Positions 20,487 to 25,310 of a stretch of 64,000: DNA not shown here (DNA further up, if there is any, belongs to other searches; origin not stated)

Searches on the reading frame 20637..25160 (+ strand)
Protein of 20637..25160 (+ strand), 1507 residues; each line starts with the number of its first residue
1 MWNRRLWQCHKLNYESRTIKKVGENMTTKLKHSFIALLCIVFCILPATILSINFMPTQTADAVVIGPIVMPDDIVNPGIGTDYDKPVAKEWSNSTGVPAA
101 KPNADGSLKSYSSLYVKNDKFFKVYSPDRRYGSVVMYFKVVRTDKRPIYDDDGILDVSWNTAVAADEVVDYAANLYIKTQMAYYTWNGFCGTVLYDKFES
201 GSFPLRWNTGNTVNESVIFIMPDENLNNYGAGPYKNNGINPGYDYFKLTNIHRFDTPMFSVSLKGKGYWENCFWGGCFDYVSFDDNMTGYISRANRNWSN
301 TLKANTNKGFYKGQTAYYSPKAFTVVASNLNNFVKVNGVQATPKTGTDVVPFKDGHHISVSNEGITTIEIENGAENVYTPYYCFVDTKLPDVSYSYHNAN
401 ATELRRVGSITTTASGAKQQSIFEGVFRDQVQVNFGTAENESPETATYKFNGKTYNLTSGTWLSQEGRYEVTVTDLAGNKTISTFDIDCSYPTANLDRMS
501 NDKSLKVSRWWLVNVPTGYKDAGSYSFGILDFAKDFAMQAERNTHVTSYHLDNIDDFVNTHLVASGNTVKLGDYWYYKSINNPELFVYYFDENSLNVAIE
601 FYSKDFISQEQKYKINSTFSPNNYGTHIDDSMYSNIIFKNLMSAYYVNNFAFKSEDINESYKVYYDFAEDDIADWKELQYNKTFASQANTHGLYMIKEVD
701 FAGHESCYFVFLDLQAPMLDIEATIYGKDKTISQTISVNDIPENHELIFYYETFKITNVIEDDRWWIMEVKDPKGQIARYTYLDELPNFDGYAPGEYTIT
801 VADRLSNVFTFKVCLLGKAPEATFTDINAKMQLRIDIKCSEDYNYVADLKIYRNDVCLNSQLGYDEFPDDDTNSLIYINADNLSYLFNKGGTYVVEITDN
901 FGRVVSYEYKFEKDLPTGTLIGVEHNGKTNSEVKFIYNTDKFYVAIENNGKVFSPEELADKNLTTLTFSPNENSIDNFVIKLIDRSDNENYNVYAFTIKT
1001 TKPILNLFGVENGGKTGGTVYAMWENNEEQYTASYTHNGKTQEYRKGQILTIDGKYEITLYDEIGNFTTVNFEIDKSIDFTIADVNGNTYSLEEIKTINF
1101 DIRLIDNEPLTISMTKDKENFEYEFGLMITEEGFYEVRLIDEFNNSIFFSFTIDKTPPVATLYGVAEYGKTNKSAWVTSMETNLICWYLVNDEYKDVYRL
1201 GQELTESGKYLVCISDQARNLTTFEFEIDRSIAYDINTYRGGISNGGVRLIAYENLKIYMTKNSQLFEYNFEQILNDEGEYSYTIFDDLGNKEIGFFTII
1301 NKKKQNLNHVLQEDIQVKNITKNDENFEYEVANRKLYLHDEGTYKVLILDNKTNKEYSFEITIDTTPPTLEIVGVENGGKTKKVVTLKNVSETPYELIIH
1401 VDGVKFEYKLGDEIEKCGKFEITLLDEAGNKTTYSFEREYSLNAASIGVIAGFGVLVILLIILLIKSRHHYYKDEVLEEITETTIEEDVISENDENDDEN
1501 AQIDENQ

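Call 54: search_protein_families(library=pfam, proteins=[window:20637-25160:+], max_evalue=0.0001)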
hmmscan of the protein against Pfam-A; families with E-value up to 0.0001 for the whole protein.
window:20637-25160:+ (1507 aa): 2 families
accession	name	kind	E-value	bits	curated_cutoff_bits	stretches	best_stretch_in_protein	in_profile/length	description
PF13750.12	Big_3_3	-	2.1e-05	24.7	27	0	1341-1390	14-68/157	Bacterial Ig-like domain (group 3)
PF06832.18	BiPBP_C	-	2.8e-05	24.3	26.8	0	458-480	62-85/90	Penicillin-Binding Protein C-terminus Family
